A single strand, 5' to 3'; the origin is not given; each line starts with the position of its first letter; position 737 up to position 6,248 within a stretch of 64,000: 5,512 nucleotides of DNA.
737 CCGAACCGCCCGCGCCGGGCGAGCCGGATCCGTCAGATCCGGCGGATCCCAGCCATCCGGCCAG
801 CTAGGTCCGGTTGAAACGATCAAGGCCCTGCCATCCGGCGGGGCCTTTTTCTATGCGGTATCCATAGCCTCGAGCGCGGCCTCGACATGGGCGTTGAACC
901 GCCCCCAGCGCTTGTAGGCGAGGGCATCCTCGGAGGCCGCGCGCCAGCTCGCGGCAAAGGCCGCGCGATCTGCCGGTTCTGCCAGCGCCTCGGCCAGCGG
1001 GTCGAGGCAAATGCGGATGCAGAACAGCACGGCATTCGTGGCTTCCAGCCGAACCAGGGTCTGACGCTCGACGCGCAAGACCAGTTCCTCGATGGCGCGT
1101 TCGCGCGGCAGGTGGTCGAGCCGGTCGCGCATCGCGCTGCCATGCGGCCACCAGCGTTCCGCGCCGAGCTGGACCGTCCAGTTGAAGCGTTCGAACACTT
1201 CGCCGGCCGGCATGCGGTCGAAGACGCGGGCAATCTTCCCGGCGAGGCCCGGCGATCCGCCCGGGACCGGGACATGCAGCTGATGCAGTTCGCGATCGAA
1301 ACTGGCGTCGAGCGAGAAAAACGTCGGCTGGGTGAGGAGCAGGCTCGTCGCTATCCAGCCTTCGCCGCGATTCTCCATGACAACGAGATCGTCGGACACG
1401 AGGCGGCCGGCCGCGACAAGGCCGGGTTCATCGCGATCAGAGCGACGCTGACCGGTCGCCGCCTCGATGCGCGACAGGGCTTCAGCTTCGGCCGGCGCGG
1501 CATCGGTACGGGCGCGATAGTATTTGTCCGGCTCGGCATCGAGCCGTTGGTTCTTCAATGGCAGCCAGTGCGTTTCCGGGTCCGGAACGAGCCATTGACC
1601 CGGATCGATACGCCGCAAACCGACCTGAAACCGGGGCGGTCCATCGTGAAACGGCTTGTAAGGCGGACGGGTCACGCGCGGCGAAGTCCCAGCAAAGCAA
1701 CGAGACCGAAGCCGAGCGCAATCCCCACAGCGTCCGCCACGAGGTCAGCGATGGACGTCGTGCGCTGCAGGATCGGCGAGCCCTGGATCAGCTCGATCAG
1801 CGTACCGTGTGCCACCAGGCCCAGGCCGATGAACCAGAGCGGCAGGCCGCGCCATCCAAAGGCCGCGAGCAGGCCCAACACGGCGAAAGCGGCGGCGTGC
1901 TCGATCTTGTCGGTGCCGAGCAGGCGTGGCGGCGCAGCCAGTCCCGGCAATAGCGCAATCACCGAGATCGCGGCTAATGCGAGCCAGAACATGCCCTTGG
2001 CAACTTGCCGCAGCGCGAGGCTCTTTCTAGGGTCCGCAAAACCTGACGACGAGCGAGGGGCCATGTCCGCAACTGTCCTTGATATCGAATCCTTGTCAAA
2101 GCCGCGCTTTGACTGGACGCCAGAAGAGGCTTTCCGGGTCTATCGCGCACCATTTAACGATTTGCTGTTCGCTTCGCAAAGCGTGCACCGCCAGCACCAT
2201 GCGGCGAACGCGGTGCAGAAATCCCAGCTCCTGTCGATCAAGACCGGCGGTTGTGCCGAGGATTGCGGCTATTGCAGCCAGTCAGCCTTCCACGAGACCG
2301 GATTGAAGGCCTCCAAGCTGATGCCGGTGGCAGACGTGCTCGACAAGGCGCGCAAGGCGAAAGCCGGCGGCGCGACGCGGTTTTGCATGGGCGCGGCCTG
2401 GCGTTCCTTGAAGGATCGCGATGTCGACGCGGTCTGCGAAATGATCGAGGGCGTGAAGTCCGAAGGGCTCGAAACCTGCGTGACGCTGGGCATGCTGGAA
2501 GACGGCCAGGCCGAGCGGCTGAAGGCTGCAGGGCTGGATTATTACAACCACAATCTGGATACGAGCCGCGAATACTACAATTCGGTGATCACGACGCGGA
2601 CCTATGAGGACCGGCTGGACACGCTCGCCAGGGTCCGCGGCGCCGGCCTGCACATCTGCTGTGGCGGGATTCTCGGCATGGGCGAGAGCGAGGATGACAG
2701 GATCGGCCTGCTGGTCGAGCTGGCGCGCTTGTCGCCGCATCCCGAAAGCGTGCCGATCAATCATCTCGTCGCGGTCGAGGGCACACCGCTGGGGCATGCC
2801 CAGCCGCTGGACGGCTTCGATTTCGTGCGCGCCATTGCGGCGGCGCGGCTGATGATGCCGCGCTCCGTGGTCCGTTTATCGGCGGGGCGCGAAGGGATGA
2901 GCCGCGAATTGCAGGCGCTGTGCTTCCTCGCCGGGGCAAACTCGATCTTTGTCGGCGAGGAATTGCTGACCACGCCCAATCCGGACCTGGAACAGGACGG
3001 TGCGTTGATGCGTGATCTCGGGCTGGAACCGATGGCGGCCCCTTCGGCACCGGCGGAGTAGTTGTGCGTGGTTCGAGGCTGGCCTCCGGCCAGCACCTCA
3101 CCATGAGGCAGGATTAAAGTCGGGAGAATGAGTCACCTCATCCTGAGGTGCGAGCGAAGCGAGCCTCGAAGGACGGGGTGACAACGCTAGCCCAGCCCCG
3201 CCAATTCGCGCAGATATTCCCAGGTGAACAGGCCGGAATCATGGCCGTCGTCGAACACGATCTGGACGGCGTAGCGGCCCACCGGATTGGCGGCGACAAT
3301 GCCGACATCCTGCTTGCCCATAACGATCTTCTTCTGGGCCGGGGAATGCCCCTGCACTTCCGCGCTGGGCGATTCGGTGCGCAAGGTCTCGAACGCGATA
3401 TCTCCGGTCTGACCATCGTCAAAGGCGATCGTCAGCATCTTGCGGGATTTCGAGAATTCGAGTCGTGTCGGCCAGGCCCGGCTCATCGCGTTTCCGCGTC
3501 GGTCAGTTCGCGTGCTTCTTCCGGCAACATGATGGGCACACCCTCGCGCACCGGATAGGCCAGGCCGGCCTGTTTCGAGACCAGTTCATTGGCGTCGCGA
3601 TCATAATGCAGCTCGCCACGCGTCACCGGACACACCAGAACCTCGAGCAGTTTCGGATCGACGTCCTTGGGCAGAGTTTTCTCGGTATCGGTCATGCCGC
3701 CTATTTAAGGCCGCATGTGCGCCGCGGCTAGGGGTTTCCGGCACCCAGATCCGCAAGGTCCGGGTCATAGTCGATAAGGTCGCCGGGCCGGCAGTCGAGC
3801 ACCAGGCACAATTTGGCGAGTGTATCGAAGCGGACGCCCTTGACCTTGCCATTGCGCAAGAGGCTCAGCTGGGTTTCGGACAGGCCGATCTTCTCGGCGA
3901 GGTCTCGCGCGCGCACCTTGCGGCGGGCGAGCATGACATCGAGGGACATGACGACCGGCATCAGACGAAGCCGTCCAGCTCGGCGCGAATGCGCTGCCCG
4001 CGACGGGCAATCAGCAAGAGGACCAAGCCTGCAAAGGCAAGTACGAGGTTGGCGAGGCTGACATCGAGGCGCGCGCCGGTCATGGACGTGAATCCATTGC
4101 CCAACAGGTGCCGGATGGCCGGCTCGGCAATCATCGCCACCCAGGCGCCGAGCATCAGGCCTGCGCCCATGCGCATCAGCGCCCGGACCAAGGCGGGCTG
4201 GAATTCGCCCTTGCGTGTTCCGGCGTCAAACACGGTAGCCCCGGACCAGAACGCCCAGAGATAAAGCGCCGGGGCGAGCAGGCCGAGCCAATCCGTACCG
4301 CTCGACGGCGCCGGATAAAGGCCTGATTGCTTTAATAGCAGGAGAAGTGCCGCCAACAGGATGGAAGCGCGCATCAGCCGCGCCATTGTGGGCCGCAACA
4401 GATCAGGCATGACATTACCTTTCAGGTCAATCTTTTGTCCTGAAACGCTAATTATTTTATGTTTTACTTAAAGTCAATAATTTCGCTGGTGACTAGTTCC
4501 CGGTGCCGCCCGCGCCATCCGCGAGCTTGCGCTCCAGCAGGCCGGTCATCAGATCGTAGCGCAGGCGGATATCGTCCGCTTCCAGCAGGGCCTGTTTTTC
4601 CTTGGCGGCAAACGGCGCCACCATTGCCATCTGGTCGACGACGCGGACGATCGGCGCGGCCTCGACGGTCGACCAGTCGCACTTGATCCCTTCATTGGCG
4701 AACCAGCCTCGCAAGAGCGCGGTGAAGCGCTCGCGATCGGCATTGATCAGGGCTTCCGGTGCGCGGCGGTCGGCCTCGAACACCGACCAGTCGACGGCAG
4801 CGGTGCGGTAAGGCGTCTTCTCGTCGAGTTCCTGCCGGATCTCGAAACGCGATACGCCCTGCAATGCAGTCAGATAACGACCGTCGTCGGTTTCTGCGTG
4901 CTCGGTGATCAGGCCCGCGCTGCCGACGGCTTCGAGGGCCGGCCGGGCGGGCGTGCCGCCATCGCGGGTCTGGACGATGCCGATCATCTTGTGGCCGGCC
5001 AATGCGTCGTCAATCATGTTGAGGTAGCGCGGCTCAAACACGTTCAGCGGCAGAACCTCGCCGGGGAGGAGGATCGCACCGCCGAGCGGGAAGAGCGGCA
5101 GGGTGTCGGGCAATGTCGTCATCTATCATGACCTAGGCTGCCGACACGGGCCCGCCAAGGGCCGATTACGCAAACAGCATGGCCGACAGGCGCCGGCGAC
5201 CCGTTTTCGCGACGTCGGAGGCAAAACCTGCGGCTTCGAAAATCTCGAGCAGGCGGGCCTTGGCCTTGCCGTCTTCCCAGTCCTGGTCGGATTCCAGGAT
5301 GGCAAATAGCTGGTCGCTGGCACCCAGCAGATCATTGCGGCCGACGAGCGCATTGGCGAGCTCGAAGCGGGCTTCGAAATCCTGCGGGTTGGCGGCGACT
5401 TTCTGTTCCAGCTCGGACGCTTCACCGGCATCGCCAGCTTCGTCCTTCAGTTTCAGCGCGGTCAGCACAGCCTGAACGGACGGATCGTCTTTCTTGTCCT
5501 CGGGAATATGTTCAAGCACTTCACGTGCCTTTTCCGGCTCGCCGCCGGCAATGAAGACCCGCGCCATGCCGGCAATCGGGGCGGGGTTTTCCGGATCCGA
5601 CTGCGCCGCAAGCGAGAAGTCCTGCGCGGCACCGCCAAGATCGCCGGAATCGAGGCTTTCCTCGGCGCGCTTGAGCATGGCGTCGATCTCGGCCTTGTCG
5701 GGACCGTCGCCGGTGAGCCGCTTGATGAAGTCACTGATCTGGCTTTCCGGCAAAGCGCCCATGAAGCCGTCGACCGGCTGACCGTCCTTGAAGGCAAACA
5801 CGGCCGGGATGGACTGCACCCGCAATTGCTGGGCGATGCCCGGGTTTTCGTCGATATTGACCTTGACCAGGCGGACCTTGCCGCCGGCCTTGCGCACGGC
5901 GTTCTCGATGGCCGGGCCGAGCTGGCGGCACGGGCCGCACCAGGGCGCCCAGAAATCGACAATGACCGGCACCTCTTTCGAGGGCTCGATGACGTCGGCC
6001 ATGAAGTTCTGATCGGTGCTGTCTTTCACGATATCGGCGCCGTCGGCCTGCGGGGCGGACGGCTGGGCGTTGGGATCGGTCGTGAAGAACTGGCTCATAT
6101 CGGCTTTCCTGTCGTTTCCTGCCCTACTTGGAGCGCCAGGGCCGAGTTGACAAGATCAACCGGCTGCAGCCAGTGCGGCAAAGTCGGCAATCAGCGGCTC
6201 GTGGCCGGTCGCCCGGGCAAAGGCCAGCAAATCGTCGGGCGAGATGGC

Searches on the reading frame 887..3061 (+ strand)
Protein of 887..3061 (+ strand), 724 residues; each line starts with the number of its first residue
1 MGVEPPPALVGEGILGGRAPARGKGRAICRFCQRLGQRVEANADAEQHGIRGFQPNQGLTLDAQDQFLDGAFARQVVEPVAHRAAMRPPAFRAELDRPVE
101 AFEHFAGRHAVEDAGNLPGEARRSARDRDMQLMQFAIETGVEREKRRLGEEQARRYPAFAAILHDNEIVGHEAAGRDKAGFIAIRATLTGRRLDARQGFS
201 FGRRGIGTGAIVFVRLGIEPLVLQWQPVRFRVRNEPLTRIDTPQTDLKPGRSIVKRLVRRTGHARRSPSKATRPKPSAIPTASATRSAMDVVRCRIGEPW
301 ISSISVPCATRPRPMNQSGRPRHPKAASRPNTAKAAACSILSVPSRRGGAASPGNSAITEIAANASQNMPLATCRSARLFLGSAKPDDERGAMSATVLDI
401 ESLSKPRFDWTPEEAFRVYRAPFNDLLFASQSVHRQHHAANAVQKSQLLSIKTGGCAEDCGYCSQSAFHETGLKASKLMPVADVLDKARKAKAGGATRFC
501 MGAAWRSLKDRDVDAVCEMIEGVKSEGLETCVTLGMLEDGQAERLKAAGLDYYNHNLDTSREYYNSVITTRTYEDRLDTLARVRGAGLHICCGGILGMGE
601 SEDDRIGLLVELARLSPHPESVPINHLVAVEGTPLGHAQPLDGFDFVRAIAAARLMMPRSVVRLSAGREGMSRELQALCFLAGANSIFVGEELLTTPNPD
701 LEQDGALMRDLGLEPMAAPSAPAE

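Call 94: search_protein_families(library=pfam, proteins=[window:887-3061:+], max_evalue=0.00001)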
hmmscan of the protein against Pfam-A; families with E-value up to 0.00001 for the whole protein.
window:887-3061:+ (724 aa): 2 families
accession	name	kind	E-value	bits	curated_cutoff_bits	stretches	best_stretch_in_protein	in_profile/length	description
PF06968.18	BATS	-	2.3e-27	95.4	22.2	1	623-714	1-88/88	Biotin and Thiamin Synthesis associated domain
PF04055.27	Radical_SAM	-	2.4e-21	77.1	29.5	1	451-607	2-161/166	Radical SAM superfamily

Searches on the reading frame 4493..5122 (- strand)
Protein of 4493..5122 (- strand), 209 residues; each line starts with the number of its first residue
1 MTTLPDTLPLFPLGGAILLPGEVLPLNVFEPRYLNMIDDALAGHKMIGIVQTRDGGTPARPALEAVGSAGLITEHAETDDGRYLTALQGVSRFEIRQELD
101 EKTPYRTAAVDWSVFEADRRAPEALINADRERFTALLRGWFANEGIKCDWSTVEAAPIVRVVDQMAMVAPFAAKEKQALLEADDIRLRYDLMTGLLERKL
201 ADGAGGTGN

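Call 94: search_protein_families(library=pfam, proteins=[window:4493-5122:-], max_evalue=0.00001)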
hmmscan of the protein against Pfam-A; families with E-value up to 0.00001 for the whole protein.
window:4493-5122:- (209 aa): 1 family
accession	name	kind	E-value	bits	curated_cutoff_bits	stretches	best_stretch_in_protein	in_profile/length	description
PF02190.22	LON_substr_bdg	-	8.9e-28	98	28.7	1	7-198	1-200/200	ATP-dependent protease La (LON) substrate-binding domain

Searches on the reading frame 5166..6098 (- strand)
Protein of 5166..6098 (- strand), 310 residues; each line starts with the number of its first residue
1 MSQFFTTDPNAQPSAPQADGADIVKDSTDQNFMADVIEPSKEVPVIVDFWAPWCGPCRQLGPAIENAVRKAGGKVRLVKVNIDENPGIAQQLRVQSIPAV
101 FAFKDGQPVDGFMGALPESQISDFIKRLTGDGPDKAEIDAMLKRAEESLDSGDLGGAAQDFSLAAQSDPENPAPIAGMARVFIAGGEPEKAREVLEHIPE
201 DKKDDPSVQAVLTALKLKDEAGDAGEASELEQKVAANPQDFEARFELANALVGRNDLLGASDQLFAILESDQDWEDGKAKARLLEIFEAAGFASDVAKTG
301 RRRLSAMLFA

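Call 94: search_protein_families(library=pfam, proteins=[window:5166-6098:-], max_evalue=0.00001)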
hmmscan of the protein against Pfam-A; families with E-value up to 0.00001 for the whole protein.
window:5166-6098:- (310 aa): 4 families
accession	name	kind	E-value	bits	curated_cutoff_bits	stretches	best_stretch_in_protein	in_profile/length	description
PF00085.26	Thioredoxin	-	5.7e-26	91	23.5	1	25-126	3-102/103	Thioredoxin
PF14561.12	TPR_20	-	5.8e-26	91.1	25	1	221-309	2-90/90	Tetratricopeptide repeat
PF14559.12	TPR_19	-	6.6e-20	71.6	25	1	149-215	2-68/68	Tetratricopeptide repeat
PF13098.12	Thioredoxin_2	-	1.4e-06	29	27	1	41-123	4-102/104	Thioredoxin-like domain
